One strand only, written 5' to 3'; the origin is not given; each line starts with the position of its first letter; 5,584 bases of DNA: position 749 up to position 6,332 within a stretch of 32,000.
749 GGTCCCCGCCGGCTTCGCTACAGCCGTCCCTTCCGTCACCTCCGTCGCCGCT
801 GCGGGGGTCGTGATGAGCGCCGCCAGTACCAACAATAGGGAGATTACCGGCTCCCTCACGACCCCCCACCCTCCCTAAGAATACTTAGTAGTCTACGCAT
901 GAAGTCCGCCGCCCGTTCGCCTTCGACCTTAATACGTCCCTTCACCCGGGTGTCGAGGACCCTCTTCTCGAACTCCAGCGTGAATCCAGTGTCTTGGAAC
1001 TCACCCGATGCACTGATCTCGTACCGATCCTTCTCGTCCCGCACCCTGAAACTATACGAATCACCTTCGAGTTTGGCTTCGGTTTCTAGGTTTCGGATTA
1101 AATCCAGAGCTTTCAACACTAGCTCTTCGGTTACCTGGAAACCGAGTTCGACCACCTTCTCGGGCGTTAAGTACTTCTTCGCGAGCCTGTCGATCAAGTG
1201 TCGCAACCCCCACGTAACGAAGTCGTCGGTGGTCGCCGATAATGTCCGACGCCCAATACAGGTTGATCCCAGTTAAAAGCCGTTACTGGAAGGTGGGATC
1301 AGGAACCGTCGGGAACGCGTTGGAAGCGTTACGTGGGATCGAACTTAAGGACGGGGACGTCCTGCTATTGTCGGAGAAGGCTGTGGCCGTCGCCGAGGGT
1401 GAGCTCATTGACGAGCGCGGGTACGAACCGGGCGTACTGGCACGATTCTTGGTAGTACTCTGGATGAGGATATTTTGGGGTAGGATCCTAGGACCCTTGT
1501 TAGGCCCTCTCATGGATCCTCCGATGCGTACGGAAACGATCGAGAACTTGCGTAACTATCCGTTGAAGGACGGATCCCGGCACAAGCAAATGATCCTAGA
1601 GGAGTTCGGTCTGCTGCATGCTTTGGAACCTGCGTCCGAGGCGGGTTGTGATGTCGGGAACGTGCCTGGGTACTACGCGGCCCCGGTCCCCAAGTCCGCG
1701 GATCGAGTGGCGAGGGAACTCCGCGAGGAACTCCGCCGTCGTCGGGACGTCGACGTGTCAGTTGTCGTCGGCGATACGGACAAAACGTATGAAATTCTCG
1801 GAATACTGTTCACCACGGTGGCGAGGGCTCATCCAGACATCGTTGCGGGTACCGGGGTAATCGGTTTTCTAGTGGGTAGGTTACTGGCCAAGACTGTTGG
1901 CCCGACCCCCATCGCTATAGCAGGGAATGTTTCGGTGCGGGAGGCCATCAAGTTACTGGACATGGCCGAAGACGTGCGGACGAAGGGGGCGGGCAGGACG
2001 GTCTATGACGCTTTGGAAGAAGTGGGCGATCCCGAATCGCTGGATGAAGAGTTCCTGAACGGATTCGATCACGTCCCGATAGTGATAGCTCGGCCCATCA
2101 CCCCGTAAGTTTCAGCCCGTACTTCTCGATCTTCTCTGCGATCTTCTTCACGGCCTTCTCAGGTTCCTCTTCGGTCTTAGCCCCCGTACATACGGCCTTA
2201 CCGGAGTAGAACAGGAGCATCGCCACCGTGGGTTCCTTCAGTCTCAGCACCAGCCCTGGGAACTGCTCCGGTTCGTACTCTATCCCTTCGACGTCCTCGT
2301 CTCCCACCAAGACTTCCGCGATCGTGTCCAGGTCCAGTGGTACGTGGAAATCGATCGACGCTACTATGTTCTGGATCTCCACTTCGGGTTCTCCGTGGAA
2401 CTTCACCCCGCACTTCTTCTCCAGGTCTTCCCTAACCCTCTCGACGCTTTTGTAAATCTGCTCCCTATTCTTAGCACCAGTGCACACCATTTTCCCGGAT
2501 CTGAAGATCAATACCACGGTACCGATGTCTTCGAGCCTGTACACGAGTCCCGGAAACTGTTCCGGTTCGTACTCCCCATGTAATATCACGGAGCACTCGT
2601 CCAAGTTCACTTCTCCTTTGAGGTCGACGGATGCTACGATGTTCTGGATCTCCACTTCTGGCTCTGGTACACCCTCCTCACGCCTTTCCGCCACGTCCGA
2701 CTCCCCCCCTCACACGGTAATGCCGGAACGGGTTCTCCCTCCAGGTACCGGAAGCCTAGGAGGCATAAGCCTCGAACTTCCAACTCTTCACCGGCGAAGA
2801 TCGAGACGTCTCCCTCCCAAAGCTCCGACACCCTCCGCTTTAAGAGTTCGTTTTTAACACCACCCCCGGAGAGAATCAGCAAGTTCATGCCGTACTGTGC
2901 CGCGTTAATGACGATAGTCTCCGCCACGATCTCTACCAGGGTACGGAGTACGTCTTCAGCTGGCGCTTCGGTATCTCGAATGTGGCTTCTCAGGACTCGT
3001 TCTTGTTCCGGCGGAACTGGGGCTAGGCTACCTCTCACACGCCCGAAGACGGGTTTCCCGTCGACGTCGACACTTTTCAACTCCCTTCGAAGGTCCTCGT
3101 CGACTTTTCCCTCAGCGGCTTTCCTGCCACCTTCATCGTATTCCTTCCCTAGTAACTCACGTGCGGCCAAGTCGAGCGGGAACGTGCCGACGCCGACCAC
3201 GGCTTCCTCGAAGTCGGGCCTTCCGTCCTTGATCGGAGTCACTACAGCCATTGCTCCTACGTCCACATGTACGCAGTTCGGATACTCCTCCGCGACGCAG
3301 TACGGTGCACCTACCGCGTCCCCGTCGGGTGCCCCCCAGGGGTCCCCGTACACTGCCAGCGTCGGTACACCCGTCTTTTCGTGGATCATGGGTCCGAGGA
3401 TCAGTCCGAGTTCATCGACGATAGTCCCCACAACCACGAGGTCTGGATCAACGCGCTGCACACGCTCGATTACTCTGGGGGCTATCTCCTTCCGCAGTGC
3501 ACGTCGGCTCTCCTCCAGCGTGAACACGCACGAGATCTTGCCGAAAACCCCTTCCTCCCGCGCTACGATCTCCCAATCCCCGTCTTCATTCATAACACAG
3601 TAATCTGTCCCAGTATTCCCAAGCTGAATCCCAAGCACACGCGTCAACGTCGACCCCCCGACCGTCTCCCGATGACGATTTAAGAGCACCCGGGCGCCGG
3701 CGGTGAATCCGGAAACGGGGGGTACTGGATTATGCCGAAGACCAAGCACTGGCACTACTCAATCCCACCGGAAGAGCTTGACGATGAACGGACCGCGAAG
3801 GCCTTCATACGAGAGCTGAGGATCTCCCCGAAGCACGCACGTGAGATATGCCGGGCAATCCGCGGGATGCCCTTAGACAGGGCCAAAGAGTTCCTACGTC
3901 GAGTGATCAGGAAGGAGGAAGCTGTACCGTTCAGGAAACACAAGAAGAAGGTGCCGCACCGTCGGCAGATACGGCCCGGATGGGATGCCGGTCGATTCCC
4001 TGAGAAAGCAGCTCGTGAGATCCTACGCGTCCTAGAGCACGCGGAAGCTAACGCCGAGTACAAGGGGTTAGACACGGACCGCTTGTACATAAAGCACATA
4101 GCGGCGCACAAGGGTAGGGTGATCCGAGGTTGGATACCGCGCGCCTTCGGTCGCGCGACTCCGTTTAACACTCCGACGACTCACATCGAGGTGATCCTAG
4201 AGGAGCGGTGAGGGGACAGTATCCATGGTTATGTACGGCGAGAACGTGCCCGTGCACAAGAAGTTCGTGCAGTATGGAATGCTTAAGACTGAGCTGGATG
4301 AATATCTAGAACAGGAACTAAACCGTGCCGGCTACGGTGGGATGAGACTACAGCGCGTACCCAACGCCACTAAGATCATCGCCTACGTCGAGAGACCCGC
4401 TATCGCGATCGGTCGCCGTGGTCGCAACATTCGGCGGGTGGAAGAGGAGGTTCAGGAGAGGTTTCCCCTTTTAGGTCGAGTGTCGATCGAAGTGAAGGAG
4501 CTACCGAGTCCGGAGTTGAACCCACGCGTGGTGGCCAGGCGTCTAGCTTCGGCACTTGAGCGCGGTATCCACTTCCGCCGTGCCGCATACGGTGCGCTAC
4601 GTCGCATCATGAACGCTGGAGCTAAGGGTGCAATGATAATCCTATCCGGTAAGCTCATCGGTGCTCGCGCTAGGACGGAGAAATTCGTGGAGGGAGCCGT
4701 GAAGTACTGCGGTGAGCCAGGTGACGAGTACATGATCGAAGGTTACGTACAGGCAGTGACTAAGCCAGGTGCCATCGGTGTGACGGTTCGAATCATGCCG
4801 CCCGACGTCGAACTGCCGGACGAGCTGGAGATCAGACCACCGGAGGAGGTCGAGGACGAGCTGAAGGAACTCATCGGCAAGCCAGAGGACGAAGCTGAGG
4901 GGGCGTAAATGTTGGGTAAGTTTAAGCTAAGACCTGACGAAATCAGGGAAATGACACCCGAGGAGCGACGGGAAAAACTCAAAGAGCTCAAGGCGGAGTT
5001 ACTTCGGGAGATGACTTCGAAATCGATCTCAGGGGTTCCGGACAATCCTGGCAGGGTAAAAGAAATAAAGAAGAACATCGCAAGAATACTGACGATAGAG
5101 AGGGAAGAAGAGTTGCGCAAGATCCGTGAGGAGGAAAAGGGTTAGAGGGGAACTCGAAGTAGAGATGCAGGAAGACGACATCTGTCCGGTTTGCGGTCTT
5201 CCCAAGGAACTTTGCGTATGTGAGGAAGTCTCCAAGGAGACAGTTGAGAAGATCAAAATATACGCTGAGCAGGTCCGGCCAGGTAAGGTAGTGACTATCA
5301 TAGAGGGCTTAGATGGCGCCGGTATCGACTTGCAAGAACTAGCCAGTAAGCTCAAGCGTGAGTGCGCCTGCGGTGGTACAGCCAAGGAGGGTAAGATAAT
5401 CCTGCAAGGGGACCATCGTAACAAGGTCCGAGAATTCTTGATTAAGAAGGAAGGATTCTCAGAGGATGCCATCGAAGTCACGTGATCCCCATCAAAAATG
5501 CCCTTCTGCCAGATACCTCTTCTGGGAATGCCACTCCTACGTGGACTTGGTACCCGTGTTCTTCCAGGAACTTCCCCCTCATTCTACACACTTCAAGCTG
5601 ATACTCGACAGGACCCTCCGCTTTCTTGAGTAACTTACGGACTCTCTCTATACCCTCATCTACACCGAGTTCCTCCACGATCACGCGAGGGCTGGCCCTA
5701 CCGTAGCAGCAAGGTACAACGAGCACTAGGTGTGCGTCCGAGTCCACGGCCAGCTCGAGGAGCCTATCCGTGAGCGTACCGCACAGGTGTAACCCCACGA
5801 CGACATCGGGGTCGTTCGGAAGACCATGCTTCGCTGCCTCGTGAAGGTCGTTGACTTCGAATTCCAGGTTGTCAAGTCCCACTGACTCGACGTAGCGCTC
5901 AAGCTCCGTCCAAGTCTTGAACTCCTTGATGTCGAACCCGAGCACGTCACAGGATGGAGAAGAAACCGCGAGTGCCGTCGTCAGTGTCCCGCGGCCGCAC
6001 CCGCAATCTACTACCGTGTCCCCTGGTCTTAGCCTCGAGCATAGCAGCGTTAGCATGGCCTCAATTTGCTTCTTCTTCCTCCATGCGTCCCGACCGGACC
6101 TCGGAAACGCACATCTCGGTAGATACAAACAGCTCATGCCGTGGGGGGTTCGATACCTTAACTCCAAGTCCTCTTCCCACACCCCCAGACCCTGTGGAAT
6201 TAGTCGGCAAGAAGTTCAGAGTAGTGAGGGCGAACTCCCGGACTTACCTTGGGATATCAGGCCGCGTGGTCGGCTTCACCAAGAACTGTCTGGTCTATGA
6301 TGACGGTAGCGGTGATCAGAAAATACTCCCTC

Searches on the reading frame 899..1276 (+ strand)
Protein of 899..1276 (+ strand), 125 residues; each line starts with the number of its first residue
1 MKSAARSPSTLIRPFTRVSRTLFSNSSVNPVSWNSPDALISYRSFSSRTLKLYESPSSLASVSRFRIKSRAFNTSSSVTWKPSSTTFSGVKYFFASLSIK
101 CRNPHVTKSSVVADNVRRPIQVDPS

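Call 87: search_protein_families(library=pfam, proteins=[window:899-1276:+], max_evalue=0.001)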
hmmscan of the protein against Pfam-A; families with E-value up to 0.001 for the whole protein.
window:899-1276:+ (125 aa): 1 family
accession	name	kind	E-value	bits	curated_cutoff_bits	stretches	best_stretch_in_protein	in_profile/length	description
PF10342.15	Kre9_KNH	-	0.00085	20.5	24.6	0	24-105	9-84/94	Kre9/KNH-like N-terminal Ig-like domain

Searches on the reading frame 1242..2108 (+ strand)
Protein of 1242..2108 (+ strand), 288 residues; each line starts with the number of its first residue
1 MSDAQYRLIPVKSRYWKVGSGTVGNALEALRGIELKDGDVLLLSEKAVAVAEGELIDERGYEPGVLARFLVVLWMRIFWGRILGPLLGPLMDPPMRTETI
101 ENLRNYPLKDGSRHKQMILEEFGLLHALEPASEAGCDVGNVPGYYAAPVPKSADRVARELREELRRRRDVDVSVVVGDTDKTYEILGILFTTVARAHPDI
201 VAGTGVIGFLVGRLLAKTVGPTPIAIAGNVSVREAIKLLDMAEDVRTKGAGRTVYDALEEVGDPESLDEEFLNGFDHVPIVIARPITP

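Call 62: search_protein_families(library=pfam, proteins=[window:1242-2108:+], max_evalue=0.001)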
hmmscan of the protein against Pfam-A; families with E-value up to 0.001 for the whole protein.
window:1242-2108:+ (288 aa): 1 family
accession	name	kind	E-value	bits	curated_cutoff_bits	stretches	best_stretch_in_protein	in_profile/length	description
PF01996.21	F420_ligase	-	8.3e-18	65.1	25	1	29-208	24-176/218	F420-0:Gamma-glutamyl ligase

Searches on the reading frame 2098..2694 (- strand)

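Call 62: search_protein_families(library=pfam, proteins=[window:2098-2694:-], max_evalue=0.001)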
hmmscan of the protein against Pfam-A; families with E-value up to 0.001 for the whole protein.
window:2098-2694:- (198 aa): 1 family
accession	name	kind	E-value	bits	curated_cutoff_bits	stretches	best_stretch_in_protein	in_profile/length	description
PF00352.27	TBP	-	1.5e-57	191.9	22.9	2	105-192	2-85/85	Transcription factor TFIID (or TATA-binding protein, TBP)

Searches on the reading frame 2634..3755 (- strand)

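Call 62: search_protein_families(library=pfam, proteins=[window:2634-3755:-], max_evalue=0.001)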
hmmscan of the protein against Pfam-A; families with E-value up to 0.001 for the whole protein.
window:2634-3755:- (373 aa): 1 family
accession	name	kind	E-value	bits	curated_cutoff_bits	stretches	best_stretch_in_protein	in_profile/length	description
PF03702.20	AnmK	-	6.5e-13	48.9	24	1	162-327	161-324/367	Anhydro-N-acetylmuramic acid kinase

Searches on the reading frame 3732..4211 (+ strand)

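Call 62: search_protein_families(library=pfam, proteins=[window:3732-4211:+], max_evalue=0.001)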
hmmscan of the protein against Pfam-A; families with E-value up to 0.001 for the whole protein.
window:3732-4211:+ (159 aa): 1 family
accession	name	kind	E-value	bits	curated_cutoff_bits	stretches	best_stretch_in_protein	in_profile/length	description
PF00237.24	Ribosomal_L22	-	3.7e-34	117.5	28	1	27-157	4-104/104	Ribosomal protein L22p/L17e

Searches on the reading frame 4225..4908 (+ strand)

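Call 62: search_protein_families(library=pfam, proteins=[window:4225-4908:+], max_evalue=0.001)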
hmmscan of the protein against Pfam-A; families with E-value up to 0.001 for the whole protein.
window:4225-4908:+ (227 aa): 2 families
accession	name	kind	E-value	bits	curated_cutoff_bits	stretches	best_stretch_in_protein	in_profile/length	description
PF00189.25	Ribosomal_S3_C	-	3.4e-24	85.6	34.1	1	107-190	1-83/83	Ribosomal protein S3, C-terminal domain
PF07650.23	KH_2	-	3.8e-16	59.1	22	1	23-98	1-78/78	KH domain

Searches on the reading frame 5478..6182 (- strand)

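Call 62: search_protein_families(library=pfam, proteins=[window:5478-6182:-], max_evalue=0.001)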
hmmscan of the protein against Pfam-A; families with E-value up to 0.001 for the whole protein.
window:5478-6182:- (234 aa): 9 families
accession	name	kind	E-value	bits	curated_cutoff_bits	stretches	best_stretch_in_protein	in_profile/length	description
PF13679.12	Methyltransf_32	-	1.6e-22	80.4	27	1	35-161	1-138/143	Methyltransferase domain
PF13847.12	Methyltransf_31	-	2.4e-09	37.4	27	1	52-129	2-79/145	Methyltransferase domain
PF13649.12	Methyltransf_25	-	1.4e-05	26.1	27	1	57-130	1-70/97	Methyltransferase domain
PF02390.23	Methyltransf_4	-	1.5e-05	25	24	1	56-112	4-59/173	Putative methyltransferase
PF13489.12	Methyltransf_23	-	0.00025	21.2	27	1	43-139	12-96/164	Methyltransferase domain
PF01728.25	FtsJ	-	0.00026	21.4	24.1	1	51-129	19-96/181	FtsJ-like methyltransferase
PF05175.20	MTS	-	0.00036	20.7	23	1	46-118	22-95/170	Methyltransferase small domain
PF05206.20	TRM13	-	0.00051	20.1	26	0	51-166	16-146/257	Methyltransferase TRM13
PF08242.18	Methyltransf_12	-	0.00058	21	30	0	59-138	2-79/98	Methyltransferase domain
